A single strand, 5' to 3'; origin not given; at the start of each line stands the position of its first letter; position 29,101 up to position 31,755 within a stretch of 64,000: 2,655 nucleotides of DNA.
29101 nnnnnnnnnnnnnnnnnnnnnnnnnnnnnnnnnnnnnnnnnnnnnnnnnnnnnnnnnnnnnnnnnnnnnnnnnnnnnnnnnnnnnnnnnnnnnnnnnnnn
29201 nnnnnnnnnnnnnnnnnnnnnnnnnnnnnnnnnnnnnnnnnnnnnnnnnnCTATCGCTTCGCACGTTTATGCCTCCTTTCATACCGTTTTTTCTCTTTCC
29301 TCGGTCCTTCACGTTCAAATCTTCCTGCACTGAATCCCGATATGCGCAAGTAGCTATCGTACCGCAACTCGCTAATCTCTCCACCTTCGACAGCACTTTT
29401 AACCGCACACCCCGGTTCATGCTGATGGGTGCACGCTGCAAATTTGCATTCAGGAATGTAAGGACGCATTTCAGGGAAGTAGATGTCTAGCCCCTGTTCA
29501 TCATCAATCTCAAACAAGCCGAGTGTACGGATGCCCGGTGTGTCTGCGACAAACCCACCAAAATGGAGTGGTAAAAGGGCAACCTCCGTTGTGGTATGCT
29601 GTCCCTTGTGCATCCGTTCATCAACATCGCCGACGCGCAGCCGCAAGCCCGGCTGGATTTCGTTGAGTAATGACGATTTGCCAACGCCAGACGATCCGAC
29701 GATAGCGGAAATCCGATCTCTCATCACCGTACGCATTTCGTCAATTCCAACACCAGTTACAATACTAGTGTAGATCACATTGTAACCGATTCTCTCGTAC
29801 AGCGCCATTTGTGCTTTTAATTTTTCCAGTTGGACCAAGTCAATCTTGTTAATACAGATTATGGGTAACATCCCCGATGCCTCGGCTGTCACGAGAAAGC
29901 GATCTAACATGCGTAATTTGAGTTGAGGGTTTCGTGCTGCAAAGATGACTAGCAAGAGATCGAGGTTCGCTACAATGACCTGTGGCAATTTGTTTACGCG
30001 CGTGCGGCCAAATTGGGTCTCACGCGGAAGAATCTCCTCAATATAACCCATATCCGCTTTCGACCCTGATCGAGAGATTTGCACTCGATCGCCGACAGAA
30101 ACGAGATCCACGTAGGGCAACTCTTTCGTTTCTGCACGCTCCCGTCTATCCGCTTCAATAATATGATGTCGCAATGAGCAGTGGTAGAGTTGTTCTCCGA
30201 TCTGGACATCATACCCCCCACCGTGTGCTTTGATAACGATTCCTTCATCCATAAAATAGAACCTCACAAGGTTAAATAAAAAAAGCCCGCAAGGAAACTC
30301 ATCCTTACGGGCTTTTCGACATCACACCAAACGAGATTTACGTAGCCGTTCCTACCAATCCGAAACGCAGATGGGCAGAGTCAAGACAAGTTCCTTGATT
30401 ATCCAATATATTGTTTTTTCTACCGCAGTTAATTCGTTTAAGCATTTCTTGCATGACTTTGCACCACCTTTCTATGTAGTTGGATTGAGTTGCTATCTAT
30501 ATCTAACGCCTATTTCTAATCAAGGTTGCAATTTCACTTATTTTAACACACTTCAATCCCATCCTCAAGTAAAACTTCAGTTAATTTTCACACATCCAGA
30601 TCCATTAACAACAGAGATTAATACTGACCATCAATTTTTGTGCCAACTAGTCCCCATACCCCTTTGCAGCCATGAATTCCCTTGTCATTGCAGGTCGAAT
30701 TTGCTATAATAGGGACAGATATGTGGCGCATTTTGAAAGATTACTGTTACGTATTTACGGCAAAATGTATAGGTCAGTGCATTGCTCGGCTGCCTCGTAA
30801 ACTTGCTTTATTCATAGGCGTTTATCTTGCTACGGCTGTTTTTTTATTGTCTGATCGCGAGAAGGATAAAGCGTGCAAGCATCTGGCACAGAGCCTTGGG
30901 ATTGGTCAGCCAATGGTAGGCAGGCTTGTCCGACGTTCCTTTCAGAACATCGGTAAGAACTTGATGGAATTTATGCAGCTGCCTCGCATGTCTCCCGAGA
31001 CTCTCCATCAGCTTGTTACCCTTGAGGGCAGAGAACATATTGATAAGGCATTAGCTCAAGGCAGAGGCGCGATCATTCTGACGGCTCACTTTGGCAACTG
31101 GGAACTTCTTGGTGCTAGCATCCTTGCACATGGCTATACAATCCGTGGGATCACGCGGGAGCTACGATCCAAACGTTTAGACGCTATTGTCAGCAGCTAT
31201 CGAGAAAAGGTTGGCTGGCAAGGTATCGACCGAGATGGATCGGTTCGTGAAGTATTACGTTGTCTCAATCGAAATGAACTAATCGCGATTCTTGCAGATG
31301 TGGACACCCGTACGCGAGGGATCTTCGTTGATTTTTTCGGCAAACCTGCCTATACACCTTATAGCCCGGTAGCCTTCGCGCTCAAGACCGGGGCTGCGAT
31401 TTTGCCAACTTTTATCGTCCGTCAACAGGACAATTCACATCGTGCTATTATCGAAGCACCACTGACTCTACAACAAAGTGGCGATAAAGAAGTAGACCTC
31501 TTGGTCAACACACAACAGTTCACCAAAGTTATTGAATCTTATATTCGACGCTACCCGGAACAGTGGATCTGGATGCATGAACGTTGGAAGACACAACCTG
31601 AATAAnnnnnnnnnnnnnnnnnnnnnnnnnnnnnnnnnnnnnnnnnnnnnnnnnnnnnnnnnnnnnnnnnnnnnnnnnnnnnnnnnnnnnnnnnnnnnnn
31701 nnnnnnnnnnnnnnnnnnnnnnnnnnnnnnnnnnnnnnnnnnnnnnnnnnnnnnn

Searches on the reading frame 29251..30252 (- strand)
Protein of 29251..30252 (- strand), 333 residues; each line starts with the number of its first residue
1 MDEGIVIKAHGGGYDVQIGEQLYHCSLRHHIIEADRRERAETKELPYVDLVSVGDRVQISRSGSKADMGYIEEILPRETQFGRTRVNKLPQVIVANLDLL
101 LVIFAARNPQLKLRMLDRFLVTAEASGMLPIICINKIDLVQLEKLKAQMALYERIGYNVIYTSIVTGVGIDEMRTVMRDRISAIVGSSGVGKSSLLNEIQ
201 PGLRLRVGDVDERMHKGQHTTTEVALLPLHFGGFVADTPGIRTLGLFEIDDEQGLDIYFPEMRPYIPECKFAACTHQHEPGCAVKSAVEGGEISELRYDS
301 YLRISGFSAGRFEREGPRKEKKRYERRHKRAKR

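Call 73: search_protein_families(library=pfam, proteins=[window:29251-30252:-], max_evalue=0.01)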
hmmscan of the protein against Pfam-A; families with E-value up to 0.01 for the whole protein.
window:29251-30252:- (333 aa): 7 families
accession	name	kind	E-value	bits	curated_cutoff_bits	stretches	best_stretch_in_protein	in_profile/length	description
PF03193.22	RsgA_GTPase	-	7.5e-55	185.8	30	1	74-246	1-173/174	RsgA GTPase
PF02421.24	FeoB_N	-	8.6e-05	22.5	27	0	95-174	77-153/156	Ferrous iron transport protein B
PF01926.29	MMR_HSR1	-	0.00014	22.4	21.9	1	183-247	3-57/113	50S ribosome-binding GTPase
PF16745.11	RsgA_N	-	0.00019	21.6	27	0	3-28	1-26/54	RsgA N-terminal domain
PF00005.33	ABC_tran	-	0.00072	20.6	25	1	176-223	8-60/137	ABC transporter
PF00009.33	GTP_EFTU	-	0.003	17.6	26.5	0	100-177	96-182/188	Elongation factor Tu GTP binding domain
PF20703.3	nSTAND1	-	0.0082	16.2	27.1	0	175-197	29-51/379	Novel STAND NTPase 1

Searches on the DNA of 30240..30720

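Call 74: search_rna_families(source=window, start=30240, end=30720, threshold=evalue, max_evalue=1)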
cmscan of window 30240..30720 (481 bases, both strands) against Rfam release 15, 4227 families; matches with E-value up to 1: 3.
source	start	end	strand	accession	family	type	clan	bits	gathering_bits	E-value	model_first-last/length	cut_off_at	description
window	30272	30428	-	RF02612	BSR1350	Gene; sRNA;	-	20.9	216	0.18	1-176/176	no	Brucella sRNA 1350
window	30271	30426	-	RF01527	CrfA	Gene; sRNA;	-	19.8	38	0.24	1-136/136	no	Caulobacter sRNA CrfA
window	30278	30316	+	RF02442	SpF66_sRNA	Gene; sRNA;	-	14.4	42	0.41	191-229/239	no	Streptococcus sRNA SpF66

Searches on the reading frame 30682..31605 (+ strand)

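Call 73: search_protein_families(library=pfam, proteins=[window:30682-31605:+], max_evalue=0.01)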
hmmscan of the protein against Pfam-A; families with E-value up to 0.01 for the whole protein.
window:30682-31605:+ (307 aa): 1 family
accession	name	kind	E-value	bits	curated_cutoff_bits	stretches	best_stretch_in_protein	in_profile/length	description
PF03279.18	Lip_A_acyltrans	-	3.2e-54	184.6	22.3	1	24-304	16-295/295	Bacterial lipid A biosynthesis acyltransferase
